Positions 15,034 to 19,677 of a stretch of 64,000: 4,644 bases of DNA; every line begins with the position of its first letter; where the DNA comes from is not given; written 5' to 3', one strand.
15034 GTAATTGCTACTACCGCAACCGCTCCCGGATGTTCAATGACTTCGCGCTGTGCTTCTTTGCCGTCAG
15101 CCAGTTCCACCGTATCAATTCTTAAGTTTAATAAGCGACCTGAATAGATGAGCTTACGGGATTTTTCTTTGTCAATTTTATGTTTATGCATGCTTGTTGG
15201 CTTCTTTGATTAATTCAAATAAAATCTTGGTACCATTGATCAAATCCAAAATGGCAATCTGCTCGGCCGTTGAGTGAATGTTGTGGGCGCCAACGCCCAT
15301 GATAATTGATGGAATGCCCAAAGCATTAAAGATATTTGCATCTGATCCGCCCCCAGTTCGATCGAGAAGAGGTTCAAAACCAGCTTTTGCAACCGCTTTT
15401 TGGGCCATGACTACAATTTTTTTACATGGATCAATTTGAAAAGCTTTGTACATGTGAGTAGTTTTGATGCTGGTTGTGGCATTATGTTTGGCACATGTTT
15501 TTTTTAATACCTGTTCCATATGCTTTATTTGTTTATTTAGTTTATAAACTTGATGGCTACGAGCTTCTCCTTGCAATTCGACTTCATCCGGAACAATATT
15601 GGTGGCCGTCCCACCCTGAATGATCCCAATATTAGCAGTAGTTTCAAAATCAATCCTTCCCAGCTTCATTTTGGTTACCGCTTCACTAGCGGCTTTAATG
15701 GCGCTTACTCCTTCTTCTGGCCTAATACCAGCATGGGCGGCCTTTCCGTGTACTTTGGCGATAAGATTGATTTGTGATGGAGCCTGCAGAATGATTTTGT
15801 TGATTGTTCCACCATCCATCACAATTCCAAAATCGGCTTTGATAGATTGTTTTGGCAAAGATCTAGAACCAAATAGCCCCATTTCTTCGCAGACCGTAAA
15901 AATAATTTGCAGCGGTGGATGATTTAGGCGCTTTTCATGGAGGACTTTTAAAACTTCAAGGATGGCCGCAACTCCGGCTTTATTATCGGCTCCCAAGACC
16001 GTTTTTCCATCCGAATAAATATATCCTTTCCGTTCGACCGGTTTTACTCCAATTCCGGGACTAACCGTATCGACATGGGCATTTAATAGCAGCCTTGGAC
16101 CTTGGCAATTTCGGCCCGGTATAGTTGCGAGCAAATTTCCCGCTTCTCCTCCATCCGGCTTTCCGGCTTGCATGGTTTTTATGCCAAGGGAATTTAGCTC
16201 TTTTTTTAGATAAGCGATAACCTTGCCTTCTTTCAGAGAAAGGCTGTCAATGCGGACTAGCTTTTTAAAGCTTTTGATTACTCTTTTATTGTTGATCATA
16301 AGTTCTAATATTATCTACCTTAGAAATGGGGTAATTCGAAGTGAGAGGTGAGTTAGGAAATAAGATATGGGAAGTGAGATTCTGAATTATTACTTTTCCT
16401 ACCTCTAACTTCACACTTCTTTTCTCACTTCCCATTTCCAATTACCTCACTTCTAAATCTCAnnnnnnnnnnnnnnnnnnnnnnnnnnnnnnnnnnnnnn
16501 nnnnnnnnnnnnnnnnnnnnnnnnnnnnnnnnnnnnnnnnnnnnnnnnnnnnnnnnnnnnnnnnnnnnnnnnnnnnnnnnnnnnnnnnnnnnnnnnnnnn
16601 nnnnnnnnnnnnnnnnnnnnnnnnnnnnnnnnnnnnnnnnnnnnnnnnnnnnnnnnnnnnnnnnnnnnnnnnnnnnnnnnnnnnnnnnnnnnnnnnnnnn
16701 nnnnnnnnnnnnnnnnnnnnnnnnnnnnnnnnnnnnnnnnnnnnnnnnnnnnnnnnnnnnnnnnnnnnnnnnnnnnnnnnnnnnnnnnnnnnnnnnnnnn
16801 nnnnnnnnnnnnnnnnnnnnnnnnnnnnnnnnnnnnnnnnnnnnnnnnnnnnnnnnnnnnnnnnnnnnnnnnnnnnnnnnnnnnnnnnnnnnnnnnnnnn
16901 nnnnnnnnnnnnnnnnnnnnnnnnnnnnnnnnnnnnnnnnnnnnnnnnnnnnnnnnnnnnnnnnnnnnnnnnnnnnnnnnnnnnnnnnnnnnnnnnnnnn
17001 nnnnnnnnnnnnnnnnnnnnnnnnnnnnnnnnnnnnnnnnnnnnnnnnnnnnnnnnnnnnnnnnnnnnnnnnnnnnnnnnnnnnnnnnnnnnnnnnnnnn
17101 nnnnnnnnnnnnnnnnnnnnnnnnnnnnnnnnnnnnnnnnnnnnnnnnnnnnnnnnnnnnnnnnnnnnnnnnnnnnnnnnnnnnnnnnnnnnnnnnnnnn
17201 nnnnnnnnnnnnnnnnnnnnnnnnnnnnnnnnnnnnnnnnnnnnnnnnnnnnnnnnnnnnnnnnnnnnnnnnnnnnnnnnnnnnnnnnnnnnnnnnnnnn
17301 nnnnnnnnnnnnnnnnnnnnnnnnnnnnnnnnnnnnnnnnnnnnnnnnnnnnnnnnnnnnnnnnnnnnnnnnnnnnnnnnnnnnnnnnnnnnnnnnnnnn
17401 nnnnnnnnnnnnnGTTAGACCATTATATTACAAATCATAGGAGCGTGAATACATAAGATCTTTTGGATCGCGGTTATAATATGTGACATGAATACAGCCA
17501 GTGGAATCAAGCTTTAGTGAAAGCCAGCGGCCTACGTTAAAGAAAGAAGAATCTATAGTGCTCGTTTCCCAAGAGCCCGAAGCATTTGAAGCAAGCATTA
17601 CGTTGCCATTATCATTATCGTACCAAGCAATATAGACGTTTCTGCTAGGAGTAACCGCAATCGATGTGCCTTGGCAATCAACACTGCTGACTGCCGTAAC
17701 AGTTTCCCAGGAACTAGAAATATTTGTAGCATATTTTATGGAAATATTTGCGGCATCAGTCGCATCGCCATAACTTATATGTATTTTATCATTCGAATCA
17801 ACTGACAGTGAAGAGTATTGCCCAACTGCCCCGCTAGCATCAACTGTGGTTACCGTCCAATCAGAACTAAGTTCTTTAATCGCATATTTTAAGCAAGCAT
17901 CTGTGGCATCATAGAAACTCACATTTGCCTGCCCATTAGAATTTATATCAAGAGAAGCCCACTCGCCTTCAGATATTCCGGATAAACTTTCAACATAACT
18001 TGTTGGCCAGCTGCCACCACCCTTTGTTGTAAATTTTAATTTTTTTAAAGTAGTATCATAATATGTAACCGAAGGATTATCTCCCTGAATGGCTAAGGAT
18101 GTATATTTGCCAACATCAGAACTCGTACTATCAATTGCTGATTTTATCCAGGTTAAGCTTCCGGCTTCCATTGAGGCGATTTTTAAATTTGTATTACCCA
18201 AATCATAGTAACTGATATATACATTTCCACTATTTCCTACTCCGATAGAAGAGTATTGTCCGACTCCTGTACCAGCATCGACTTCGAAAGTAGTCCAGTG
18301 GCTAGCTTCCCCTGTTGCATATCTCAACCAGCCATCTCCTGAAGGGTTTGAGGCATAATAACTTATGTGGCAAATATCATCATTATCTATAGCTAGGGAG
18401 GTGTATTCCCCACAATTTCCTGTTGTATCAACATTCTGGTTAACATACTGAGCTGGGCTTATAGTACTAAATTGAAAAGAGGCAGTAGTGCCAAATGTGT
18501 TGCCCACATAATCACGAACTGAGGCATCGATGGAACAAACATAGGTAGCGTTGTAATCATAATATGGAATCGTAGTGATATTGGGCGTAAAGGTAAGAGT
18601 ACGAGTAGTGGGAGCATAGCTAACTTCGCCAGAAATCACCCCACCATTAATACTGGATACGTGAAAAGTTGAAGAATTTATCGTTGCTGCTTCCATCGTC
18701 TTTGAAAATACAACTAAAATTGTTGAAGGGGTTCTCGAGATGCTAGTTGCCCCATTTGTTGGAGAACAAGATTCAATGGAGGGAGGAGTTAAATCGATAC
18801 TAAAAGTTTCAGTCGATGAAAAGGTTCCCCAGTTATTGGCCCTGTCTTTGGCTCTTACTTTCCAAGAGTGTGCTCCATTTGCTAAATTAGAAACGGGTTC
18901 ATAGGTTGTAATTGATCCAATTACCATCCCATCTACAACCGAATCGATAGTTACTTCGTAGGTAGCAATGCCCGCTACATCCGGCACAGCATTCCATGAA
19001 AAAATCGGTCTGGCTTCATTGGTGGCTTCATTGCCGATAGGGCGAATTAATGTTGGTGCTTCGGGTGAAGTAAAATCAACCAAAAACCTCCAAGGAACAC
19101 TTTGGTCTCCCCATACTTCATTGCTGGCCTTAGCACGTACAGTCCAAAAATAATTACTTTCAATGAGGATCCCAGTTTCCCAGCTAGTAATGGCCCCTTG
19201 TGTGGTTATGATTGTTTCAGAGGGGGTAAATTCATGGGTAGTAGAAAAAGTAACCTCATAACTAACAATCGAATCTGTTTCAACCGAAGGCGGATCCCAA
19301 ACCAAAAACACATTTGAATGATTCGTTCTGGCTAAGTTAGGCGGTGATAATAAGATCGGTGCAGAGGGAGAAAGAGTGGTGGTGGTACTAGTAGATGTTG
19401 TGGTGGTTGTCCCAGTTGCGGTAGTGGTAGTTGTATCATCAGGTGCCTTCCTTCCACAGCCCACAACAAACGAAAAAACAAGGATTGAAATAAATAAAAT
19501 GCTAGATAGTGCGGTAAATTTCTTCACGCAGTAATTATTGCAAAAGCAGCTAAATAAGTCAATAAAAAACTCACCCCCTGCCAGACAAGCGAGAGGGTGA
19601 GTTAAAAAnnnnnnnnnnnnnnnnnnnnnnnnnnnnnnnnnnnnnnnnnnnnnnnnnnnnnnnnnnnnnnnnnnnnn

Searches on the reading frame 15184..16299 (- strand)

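Call 10: search_protein_families(library=ncbifam, proteins=[window:15184-16299:-], max_evalue=0.01)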
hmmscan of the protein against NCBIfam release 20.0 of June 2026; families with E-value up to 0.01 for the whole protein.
window:15184-16299:- (371 aa): 56 families (the best 25 are shown)
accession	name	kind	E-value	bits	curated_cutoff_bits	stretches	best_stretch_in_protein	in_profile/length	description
TIGR01883.1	PepT-like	hypoth_equivalog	3.7e-106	355.1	274.25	1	6-364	1-360/361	peptidase T-like protein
NF003976.0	PRK05469.1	subfamily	3.8e-39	134.7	255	1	92-369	128-407/409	tripeptide aminopeptidase PepT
TIGR01910.1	DapE-ArgE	subfamily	3.3e-38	131.9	217.6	1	8-359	1-373/373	ArgE/DapE family deacylase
NF009920.0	PRK13381.1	subfamily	4.8e-35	121.2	293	1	92-369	131-410/412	peptidase T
NF004788.0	PRK06133.1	subfamily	3.1e-33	115.3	349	1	5-350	44-396/417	glutamate carboxypeptidase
NF005602.0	PRK07338.1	equivalog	1e-29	103.4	357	1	65-355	92-387/409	hydrolase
TIGR01892.1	AcOrn-deacetyl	equivalog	1.1e-29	103.6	297.7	1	11-362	3-363/365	acetylornithine deacetylase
NF005710.0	PRK07522.1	subfamily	6e-29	101.4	412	1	4-367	7-388/391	acetylornithine deacetylase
NF006365.0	PRK08588.1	subfamily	5.5e-25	88.5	289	1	2-358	4-371/383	succinyl-diaminopimelate desuccinylase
NF009557.0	PRK13009.1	equivalog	5.8e-24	84.9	284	1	6-367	4-374/377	succinyl-diaminopimelate desuccinylase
NF006400.0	PRK08651.1-3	equivalog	9e-24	84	374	1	27-368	35-407/410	succinyl-diaminopimelate desuccinylase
NF006399.0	PRK08651.1-2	equivalog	3.8e-22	78.9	381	2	5-212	4-214/405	succinyl-diaminopimelate desuccinylase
NF005678.0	PRK07473.1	equivalog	4e-22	78.7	386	1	34-364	43-372/376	M20/M25/M40 family metallo-hydrolase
NF006771.0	PRK09290.1-5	subfamily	1.5e-21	76.4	399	1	176-369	215-411/413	allantoate amidohydrolase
TIGR01882.1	peptidase-T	equivalog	2.2e-21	76.2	285.75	1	93-371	130-410/410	peptidase T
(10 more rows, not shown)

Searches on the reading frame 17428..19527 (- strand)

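Call 3: search_protein_families(library=pfam, proteins=[window:17428-19527:-], max_evalue=1)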
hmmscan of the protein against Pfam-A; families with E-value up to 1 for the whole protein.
window:17428-19527:- (699 aa): 6 families
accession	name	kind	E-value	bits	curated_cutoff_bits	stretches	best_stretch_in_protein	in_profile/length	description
PF13205.12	Big_5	-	5.2e-14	53.3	23.6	1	246-355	2-105/105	Bacterial Ig-like domain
PF13750.12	Big_3_3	-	0.00051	20.2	27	1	212-354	9-147/157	Bacterial Ig-like domain (group 3)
PF21200.3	Glyco_hydro_39_C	-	0.0014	19.4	27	1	71-107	11-45/89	Alpha-L-iduronidase C-terminal domain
PF21827.1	New_glue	-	0.0096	16.1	31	1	15-52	9-46/94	New glue protein family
PF19077.6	Big_13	-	0.0098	16.8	27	1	166-245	21-101/102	Bacterial Ig-like domain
PF06712.16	DUF1199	-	0.15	12.5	25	1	640-660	16-36/52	Protein of unknown function (DUF1199)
